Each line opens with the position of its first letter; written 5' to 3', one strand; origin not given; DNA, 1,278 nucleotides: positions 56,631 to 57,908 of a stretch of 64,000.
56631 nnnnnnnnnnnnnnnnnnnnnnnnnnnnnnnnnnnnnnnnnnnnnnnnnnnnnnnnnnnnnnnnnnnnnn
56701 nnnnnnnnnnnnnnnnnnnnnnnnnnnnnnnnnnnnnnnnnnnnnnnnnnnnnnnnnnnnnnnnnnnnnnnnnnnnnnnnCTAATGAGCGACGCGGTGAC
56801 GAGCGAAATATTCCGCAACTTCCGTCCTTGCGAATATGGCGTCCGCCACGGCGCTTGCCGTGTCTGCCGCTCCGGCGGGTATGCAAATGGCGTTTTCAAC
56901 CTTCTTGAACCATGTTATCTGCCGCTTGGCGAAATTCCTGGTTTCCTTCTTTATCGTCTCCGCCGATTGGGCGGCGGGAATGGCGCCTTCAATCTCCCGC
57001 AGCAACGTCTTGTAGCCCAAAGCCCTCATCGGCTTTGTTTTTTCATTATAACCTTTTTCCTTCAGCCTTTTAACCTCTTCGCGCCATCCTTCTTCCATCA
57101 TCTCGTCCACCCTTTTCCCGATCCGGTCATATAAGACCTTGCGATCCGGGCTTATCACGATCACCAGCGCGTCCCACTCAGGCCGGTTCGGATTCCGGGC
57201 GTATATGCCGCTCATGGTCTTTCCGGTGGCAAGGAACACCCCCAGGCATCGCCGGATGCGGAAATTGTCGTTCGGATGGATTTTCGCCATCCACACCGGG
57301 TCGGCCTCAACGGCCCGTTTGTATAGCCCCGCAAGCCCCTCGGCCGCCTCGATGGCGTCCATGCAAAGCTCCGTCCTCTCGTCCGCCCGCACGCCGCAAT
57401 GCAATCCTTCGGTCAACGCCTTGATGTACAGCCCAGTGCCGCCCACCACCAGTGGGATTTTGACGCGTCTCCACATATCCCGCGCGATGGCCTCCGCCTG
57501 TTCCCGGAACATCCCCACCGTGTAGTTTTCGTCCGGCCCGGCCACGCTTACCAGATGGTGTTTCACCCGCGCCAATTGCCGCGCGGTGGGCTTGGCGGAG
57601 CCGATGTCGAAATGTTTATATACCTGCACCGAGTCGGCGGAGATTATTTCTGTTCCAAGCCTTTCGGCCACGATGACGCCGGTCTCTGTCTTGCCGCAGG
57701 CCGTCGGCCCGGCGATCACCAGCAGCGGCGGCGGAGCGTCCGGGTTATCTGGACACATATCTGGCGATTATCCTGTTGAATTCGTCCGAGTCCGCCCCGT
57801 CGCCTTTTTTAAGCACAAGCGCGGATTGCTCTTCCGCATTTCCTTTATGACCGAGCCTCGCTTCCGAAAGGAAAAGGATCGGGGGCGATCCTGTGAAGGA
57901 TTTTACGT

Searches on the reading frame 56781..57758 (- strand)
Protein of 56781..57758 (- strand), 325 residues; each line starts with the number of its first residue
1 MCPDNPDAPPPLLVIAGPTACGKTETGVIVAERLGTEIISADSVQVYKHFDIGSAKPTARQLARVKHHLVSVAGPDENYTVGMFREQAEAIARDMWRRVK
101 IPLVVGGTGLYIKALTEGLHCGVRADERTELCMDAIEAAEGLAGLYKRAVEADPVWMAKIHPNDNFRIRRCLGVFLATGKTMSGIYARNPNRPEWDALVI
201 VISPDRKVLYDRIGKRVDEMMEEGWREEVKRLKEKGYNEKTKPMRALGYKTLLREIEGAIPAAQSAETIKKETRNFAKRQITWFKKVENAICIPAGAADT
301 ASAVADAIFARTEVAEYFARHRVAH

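Call 78: search_protein_families(library=pfam, proteins=[window:56781-57758:-], max_evalue=0.001)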
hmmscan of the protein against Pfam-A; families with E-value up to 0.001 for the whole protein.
window:56781-57758:- (325 aa): 2 families
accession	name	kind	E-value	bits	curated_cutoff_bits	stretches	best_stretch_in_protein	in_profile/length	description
PF01715.23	IPPT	-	2.3e-75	253.9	23.6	1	45-286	1-242/243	IPP transferase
PF01745.22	IPT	-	3.6e-09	36.8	20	1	13-65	4-56/233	Isopentenyl transferase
